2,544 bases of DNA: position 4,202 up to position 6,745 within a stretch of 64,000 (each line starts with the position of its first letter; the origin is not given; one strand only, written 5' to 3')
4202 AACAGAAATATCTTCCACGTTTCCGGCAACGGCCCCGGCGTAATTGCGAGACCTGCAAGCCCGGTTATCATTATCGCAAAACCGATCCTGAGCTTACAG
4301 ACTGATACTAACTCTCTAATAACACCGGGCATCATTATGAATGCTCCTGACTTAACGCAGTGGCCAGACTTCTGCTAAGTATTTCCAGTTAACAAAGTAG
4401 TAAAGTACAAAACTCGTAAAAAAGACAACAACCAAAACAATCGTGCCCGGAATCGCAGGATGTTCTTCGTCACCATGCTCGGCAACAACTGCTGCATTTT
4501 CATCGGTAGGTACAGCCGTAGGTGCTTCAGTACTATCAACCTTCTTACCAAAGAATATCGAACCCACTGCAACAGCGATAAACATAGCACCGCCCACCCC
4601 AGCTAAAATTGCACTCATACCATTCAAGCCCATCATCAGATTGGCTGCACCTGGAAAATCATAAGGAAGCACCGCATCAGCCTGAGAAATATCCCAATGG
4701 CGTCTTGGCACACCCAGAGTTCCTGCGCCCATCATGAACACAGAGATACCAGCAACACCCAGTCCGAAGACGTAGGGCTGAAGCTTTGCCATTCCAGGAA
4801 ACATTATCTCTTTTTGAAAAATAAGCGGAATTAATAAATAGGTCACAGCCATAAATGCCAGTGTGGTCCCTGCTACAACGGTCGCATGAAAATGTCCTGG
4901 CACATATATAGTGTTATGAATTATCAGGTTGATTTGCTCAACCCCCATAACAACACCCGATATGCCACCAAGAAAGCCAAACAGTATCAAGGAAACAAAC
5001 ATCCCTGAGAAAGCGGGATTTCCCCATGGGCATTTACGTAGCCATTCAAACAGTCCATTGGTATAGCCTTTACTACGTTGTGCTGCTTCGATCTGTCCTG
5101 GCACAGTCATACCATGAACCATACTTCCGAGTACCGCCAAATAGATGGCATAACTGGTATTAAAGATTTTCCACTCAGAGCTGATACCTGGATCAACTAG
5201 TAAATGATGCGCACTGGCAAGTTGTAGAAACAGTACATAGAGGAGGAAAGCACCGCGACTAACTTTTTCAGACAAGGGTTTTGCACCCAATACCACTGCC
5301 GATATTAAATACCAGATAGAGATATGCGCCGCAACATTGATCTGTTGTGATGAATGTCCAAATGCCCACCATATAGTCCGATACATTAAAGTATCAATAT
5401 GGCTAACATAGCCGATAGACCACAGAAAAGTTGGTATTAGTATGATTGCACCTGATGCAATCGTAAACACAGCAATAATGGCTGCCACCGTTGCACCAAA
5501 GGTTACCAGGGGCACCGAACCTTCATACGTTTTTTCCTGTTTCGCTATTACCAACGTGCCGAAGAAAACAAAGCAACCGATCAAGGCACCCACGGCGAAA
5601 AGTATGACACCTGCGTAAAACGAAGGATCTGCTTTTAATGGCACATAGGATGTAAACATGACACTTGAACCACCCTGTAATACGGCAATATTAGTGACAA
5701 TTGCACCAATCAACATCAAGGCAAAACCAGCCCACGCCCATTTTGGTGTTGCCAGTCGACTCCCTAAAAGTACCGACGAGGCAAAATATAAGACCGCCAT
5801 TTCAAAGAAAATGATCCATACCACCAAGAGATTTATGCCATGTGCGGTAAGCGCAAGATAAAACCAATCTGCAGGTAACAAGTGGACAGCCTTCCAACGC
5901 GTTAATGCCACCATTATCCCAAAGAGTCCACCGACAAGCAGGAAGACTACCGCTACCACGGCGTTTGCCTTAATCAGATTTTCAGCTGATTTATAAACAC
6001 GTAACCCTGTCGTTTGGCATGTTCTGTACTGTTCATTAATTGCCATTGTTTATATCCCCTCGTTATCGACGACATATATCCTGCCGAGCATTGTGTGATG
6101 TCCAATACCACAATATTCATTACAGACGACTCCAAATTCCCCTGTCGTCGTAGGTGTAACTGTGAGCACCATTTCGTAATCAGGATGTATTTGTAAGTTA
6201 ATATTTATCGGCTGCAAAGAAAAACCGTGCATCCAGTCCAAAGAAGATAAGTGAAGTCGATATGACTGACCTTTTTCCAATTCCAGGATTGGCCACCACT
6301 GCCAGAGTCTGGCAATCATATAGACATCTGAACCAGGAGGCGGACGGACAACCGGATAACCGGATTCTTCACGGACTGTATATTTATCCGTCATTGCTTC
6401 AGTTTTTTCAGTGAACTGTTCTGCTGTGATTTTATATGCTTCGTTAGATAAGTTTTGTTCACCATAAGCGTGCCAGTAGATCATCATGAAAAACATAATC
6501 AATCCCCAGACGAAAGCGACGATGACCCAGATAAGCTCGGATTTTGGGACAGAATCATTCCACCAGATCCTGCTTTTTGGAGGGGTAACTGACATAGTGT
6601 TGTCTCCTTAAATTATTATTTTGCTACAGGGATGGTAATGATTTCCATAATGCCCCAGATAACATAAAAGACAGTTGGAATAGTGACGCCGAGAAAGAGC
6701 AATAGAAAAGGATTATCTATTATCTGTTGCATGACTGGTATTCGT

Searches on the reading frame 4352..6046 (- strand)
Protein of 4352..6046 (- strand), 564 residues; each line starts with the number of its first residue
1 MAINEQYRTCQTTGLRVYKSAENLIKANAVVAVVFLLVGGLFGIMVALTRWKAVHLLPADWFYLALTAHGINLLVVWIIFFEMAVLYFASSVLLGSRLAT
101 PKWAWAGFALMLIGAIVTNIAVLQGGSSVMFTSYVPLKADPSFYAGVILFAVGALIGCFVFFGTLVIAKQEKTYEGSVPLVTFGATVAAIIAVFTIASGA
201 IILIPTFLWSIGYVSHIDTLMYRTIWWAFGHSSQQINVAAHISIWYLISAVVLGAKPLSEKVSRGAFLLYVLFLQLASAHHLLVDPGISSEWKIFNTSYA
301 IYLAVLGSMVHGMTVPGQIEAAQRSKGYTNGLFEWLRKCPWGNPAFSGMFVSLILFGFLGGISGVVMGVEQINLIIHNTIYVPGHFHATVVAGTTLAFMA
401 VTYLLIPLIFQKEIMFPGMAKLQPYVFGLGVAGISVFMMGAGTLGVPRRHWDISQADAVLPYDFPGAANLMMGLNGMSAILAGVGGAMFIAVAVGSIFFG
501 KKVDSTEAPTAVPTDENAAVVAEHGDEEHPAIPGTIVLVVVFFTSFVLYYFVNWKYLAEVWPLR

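Call 3: search_protein_families(library=pfam, proteins=[window:4352-6046:-], max_evalue=0.01)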
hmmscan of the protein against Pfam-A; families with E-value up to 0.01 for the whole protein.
window:4352-6046:- (564 aa): 1 family
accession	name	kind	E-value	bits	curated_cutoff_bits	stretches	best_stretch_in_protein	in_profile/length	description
PF00115.25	COX1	-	5.2e-66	223.7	34.8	1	25-478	3-430/436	Cytochrome C and Quinol oxidase polypeptide I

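Call 4: search_protein_families(library=ncbifam, proteins=[window:4352-6046:-], max_evalue=0.01)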
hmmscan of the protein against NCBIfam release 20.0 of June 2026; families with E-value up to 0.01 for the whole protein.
window:4352-6046:- (564 aa): 5 families
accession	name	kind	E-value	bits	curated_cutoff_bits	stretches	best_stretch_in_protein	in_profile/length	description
TIGR02891.1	CtaD_CoxA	equivalog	4.6e-18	65.1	670.75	2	351-504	335-476/504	cytochrome c oxidase subunit I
TIGR02882.1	QoxB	equivalog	1e-05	24.2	1015.5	1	30-464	59-490/643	cytochrome aa3 quinol oxidase subunit I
NF050116.1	cyt_aa3_Actin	exception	4.6e-05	22.4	880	1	30-460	17-442/522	aa3-type cytochrome oxidase subunit I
NF041075.1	quin_ox_SoxB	equivalog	0.00083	18.4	700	1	58-421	35-385/468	proton pump complex quinol oxidase subunit SoxB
TIGR02843.1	CyoB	equivalog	0.008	14.7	1020.35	0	30-472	62-506/646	cytochrome o ubiquinol oxidase subunit I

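Call 37: search_solved_structures(query=window:4352-6046:-, max_evalue=0.001, show_alignments=2)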
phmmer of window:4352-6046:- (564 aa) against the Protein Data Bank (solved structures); distinct sequences matched with E-value up to 0.001: 19.
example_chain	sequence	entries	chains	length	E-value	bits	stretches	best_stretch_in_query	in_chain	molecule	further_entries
7deg_A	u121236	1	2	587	8.5e-47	163.2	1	30-509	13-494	Cytochrome c oxidase subunit I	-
4gp8_A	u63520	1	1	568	6e-46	160.3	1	30-488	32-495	Cytochrome c oxidase subunit 1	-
4gp4_A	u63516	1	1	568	9.6e-46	159.7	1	30-488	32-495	Cytochrome c oxidase subunit 1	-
4g71_A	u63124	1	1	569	1.7e-45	158.8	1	30-488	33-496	Cytochrome c oxidase subunit 1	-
4fa7_A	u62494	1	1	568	2.3e-45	158.4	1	30-488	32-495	Cytochrome c oxidase subunit 1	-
1xme_A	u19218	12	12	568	2.3e-45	158.4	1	30-488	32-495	Cytochrome c oxidase polypeptide I | Cytochrome c oxidase subunit 1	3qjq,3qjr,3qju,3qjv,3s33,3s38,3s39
3s8f_A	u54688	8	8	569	2.4e-45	158.4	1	30-488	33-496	Cytochrome c oxidase subunit 1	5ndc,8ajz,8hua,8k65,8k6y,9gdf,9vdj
4g72_A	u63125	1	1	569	2.4e-45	158.4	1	30-488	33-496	Cytochrome c oxidase subunit 1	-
4g70_A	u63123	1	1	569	2.8e-45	158.1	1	30-488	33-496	Cytochrome c oxidase subunit 1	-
4g7r_A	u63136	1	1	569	3.2e-45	157.9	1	30-488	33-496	Cytochrome c oxidase subunit 1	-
4g7q_A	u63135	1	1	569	4.7e-45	157.4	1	30-488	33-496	Cytochrome c oxidase subunit 1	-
1ehk_A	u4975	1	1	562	4.8e-45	157.4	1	30-488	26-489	BA3-TYPE CYTOCHROME-C OXIDASE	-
4faa_A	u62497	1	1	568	4.8e-45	157.4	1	30-488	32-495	Cytochrome c oxidase subunit 1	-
3s8g_A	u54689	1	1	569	4.8e-45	157.4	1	30-488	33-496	Cytochrome c oxidase subunit 1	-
2qpd_A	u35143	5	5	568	5.6e-45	157.1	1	30-488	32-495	Cytochrome c oxidase subunit 1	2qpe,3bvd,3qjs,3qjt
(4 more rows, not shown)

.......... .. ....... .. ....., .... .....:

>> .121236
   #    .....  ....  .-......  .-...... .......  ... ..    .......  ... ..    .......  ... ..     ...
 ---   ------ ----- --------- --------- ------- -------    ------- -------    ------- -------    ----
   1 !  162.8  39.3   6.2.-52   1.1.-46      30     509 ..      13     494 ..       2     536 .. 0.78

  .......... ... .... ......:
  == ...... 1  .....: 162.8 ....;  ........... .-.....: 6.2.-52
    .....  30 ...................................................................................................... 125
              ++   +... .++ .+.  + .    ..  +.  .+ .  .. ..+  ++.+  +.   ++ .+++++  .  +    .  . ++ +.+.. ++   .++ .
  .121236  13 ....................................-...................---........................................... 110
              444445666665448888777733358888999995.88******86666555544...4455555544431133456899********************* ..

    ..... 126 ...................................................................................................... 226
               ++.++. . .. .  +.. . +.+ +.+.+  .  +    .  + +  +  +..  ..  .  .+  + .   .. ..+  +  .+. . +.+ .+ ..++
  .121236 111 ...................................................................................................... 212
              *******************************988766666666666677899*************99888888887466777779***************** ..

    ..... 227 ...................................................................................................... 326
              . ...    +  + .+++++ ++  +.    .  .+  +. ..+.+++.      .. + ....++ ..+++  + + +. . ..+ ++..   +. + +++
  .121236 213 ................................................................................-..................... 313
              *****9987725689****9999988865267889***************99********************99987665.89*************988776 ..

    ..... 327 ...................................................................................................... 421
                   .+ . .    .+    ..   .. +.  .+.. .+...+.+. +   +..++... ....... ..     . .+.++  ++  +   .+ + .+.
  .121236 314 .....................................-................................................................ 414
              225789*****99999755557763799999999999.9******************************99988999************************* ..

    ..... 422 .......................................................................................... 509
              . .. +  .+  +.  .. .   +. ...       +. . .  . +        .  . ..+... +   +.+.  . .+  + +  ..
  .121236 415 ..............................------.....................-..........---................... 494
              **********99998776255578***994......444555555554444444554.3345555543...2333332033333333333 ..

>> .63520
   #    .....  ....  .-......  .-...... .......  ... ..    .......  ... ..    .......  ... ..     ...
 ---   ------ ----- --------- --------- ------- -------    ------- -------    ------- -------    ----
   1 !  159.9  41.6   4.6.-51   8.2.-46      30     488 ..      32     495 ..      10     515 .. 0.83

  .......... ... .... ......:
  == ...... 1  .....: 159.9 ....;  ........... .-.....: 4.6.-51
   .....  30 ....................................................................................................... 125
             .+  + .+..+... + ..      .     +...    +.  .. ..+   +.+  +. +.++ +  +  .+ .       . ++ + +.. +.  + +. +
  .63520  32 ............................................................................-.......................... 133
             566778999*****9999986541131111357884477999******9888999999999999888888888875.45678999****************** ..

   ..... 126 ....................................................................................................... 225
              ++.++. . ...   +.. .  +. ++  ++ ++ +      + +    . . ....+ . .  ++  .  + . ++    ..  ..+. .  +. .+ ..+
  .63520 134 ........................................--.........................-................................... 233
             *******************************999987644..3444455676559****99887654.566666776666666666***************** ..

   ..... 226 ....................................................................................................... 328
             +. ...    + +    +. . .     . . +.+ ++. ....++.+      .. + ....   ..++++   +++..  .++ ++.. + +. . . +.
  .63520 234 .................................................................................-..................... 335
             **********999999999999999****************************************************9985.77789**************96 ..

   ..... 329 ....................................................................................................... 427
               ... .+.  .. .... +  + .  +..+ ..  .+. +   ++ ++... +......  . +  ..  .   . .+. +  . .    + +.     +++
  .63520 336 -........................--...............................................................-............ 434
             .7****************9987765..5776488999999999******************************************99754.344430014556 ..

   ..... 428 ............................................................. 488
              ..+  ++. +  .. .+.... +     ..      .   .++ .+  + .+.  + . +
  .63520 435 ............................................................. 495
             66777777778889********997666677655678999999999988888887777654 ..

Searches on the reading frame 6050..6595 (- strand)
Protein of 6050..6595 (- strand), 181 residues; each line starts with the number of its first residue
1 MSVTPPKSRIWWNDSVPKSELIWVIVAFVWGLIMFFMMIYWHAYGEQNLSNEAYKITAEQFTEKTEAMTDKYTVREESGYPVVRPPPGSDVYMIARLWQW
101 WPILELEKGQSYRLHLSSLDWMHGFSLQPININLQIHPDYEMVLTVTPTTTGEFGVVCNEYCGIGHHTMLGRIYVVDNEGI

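Call 3: search_protein_families(library=pfam, proteins=[window:6050-6595:-], max_evalue=0.01)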
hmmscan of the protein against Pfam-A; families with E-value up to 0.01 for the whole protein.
window:6050-6595:- (181 aa): 1 family
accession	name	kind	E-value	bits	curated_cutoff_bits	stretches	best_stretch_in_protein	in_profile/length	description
PF00116.26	COX2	-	0.0041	17.5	22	1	110-169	54-113/120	Cytochrome C oxidase subunit II, periplasmic domain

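Call 4: search_protein_families(library=ncbifam, proteins=[window:6050-6595:-], max_evalue=0.01)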
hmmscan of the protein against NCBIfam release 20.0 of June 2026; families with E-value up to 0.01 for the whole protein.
window:6050-6595:- (181 aa): 5 families
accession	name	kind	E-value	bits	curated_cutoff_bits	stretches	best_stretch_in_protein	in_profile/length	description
NF050117.1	aa3_CtaC_Actin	exception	1.2e-11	44.3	250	1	101-179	158-236/244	aa3-type cytochrome oxidase subunit II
TIGR02866.1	CoxB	equivalog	8.1e-11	41.8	147.7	1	26-179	59-195/202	cytochrome c oxidase subunit II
TIGR04246.1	nitrous_NosZ_Gp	equivalog_domain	2.9e-08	32.4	625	1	54-175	451-576/578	Sec-dependent nitrous-oxide reductase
TIGR04244.1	nitrous_NosZ_RR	equivalog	0.00012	20.8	625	1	71-175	517-626/627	TAT-dependent nitrous-oxide reductase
NF041074.2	quin_ox_SoxA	equivalog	0.0039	17.1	110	1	107-175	82-153/154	proton pump complex quinol oxidase subunit SoxA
